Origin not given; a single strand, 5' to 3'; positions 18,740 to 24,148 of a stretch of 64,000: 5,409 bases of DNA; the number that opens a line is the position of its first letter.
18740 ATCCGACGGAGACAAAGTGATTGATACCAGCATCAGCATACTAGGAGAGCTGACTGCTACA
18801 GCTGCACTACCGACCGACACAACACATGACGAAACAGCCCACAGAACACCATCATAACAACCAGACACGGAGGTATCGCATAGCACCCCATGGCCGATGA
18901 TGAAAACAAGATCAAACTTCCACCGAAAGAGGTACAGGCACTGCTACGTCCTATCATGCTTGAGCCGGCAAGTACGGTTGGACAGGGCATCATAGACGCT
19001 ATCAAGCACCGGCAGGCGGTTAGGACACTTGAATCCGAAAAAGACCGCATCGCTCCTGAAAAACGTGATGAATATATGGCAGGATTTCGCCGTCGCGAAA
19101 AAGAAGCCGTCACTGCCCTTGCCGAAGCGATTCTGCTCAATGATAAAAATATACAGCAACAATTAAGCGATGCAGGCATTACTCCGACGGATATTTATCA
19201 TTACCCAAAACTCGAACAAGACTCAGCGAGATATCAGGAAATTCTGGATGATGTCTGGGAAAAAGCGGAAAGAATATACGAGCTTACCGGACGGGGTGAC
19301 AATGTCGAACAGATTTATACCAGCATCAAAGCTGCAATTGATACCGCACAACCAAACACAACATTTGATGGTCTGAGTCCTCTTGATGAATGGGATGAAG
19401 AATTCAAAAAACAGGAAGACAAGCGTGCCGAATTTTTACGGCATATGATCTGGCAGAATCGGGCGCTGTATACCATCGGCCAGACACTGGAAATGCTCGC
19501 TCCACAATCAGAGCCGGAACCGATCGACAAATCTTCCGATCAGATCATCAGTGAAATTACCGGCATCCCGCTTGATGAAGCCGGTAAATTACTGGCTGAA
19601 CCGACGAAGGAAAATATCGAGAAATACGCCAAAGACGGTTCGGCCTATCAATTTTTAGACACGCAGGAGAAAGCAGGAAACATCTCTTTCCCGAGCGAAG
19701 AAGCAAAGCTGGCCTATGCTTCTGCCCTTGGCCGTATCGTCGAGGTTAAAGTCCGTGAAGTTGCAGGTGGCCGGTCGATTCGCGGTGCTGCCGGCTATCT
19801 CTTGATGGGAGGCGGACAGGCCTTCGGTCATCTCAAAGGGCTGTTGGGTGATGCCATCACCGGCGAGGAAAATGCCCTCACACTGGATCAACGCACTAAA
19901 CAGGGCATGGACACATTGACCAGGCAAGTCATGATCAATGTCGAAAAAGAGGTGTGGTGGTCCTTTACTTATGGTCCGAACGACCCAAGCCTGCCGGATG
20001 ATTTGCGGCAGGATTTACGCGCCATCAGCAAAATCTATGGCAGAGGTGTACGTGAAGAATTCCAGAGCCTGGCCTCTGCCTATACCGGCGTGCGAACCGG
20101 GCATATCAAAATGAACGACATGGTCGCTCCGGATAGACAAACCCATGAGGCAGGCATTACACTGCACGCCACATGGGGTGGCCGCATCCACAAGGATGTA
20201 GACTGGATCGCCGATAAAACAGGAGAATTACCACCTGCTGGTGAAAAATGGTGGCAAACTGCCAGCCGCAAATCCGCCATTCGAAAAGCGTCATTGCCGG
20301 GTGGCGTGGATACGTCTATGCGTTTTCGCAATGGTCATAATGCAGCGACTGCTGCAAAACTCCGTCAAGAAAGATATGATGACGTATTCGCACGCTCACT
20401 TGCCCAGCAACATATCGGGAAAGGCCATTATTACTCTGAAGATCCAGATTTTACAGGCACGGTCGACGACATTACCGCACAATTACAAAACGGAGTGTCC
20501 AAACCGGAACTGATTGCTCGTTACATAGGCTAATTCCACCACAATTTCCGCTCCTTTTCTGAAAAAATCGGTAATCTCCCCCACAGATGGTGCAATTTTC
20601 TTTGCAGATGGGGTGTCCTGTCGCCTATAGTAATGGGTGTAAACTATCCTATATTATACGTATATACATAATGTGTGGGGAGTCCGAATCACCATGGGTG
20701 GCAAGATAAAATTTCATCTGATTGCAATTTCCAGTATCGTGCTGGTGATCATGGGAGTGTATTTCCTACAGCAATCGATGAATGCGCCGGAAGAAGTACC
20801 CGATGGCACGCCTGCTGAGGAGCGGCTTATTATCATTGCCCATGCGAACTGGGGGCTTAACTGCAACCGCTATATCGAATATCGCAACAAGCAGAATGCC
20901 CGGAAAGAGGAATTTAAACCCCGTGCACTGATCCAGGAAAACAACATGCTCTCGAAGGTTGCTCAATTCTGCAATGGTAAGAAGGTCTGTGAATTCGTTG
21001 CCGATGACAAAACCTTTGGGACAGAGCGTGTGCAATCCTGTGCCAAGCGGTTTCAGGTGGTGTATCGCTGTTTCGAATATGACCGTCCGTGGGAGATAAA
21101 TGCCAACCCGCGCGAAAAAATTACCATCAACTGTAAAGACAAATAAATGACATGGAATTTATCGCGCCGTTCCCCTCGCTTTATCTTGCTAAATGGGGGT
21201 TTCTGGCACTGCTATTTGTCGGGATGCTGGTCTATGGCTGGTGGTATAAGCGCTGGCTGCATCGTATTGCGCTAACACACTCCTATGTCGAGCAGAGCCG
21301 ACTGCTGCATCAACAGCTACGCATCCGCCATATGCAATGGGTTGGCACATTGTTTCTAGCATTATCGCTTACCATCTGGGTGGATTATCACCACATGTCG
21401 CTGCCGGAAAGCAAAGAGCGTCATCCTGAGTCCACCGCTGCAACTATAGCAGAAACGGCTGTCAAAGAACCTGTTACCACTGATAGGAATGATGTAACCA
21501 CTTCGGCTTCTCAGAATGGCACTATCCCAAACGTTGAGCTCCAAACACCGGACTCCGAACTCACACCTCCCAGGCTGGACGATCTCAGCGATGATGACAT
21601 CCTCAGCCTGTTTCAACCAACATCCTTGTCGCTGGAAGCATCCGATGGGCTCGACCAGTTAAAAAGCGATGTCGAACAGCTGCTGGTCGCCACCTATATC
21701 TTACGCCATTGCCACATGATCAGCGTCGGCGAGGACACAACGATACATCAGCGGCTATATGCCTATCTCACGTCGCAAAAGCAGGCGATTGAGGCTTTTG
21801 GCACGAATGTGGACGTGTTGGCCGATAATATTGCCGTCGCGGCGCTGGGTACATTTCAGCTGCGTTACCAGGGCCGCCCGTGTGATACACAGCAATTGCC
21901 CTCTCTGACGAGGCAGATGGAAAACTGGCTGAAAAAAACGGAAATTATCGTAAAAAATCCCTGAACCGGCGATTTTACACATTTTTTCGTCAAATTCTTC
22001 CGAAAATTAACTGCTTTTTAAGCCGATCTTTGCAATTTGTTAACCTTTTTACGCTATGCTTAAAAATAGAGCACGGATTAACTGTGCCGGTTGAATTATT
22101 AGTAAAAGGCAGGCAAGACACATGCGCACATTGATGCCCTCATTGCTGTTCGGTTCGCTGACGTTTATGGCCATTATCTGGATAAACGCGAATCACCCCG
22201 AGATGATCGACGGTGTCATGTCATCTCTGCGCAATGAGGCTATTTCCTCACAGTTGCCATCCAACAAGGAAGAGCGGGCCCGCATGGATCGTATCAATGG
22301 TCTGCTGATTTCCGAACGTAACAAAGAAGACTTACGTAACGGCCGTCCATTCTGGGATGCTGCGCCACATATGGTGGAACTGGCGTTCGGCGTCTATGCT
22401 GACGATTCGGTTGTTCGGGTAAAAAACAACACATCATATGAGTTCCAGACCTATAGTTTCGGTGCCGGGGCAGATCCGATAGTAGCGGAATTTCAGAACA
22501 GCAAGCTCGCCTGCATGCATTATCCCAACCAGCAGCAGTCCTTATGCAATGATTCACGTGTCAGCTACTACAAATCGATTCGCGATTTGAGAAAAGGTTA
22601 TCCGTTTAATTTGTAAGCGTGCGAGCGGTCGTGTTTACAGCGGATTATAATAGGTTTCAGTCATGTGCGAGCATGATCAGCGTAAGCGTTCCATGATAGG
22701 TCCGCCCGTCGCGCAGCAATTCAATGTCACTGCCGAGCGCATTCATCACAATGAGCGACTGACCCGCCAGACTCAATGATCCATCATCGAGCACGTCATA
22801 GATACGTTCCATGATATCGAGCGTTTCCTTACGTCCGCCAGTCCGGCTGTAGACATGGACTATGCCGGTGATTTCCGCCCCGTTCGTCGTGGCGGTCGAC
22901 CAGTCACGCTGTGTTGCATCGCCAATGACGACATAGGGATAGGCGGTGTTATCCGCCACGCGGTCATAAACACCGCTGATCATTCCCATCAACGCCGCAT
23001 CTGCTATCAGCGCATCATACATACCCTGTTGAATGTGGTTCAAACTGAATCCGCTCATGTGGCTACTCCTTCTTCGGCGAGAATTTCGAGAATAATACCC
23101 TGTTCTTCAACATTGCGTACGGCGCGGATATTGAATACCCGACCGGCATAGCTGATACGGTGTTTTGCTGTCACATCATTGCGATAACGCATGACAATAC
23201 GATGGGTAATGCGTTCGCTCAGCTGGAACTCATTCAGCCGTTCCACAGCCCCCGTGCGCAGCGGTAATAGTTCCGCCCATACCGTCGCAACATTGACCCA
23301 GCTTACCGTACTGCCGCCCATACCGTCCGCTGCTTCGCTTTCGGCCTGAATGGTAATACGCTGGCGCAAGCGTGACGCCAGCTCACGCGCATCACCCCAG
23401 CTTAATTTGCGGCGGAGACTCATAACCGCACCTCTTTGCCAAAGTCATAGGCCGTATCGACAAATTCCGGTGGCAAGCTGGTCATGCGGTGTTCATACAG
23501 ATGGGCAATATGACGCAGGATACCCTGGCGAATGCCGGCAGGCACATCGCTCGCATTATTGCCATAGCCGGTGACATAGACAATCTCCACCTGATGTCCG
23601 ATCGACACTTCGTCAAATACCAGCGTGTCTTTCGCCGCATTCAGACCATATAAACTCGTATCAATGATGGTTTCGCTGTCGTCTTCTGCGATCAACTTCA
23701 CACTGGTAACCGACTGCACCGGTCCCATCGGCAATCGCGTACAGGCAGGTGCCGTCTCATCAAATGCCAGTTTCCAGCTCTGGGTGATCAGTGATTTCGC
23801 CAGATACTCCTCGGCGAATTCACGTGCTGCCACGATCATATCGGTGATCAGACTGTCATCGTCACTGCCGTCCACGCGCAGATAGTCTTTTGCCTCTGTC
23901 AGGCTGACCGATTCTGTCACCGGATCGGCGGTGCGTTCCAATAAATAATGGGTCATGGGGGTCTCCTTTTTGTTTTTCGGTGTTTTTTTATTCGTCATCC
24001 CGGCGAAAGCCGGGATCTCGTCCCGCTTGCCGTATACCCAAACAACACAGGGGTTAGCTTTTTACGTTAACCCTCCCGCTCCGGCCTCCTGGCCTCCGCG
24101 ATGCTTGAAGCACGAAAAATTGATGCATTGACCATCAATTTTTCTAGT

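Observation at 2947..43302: RcGTA-type head-tail genes keep canonical order but are dispersed over about 40 kb by insertions at nearly every gene junction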

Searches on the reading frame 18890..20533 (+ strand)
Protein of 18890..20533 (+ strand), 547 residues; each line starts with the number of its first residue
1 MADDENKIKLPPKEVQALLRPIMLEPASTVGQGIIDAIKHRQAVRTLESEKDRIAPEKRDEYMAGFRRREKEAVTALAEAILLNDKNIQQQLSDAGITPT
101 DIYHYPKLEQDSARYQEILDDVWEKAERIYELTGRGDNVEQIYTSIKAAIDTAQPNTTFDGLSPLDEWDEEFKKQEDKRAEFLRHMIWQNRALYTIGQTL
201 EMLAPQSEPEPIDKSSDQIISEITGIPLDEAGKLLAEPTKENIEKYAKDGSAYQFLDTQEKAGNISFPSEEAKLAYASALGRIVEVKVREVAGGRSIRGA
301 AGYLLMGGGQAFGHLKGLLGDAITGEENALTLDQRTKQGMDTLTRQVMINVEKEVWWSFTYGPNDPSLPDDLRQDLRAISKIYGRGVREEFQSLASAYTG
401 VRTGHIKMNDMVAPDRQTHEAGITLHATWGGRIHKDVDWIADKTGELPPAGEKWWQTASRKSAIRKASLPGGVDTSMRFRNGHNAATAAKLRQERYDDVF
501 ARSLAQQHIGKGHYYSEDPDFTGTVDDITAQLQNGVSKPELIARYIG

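Call 5: search_protein_families(library=pfam, proteins=[window:18890-20533:+], max_evalue=0.01)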
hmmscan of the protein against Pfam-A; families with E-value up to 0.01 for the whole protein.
window:18890-20533:+ (547 aa): 0 families

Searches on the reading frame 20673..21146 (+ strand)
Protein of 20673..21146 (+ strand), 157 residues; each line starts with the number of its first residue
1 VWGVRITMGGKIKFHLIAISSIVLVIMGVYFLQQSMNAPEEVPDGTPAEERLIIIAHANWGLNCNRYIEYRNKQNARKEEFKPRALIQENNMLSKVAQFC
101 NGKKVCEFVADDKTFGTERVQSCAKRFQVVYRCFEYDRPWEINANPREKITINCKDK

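Call 5: search_protein_families(library=pfam, proteins=[window:20673-21146:+], max_evalue=0.01)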
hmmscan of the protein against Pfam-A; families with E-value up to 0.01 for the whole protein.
window:20673-21146:+ (157 aa): 1 family
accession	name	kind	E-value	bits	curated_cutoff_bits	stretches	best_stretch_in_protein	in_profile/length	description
PF02140.24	SUEL_Lectin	-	4.5e-06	27.4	31.4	1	50-133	6-80/80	D-galactoside/L-rhamnose binding SUEL lectin domain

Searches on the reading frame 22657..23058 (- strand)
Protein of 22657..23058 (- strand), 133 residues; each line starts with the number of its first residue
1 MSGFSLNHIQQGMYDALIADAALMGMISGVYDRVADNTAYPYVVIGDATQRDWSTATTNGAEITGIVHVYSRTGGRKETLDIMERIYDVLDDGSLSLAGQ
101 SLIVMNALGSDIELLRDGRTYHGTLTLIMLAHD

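Call 3: search_protein_families(library=pfam, proteins=[window:22657-23058:-], max_evalue=0.01)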
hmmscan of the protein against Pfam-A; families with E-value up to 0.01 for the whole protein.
window:22657-23058:- (133 aa): 1 family
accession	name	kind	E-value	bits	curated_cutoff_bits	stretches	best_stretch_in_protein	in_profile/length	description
PF11367.14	Tail_completion_gp17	-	8.6e-25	87.7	24.5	1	12-127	2-119/124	Tail completion protein gp17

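Call 70: search_protein_families(library=ncbifam, proteins=[window:22657-23058:-], max_evalue=0.001)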
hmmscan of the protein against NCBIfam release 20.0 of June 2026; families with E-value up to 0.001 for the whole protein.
window:22657-23058:- (133 aa): 0 families

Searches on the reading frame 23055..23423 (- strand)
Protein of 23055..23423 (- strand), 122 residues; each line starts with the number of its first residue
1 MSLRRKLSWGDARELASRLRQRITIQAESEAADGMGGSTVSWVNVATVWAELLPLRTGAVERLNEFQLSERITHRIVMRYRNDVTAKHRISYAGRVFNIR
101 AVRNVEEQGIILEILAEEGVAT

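Call 3: search_protein_families(library=pfam, proteins=[window:23055-23423:-], max_evalue=0.01)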
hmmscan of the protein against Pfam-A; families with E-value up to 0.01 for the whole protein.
window:23055-23423:- (122 aa): 1 family
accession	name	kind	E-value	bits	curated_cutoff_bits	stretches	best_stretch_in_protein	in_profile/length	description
PF05521.18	Phage_HCP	-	2.4e-25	89.6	25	1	16-119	3-106/106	Phage head completion protein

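Call 70: search_protein_families(library=ncbifam, proteins=[window:23055-23423:-], max_evalue=0.001)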
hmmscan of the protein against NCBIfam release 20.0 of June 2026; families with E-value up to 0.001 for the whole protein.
window:23055-23423:- (122 aa): 1 family
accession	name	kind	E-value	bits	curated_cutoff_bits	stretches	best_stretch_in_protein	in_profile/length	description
TIGR01563.1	gp16_SPP1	equivalog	1.6e-17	63.5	20.6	1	19-118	2-100/101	phage head closure protein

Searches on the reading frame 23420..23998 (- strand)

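Call 3: search_protein_families(library=pfam, proteins=[window:23420-23998:-], max_evalue=0.01)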
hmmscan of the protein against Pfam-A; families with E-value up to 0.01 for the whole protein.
window:23420-23998:- (192 aa): 1 family
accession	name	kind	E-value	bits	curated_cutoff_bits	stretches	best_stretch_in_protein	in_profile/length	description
PF05135.19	Phage_connect_1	-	2.5e-10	41.1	21.2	1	32-117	3-79/101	Phage gp6-like head-tail connector protein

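Call 70: search_protein_families(library=ncbifam, proteins=[window:23420-23998:-], max_evalue=0.001)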
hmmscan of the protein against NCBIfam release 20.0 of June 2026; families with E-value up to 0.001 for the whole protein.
window:23420-23998:- (192 aa): 2 families
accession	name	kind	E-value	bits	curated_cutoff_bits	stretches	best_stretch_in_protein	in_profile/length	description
TIGR02215.1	phage_chp_gp8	equivalog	1.1e-24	87.2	39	1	24-173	7-163/188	head-tail connector protein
TIGR01560.2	put_DNA_pack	equivalog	7.3e-14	51.6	24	1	33-71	1-39/89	head-tail connector protein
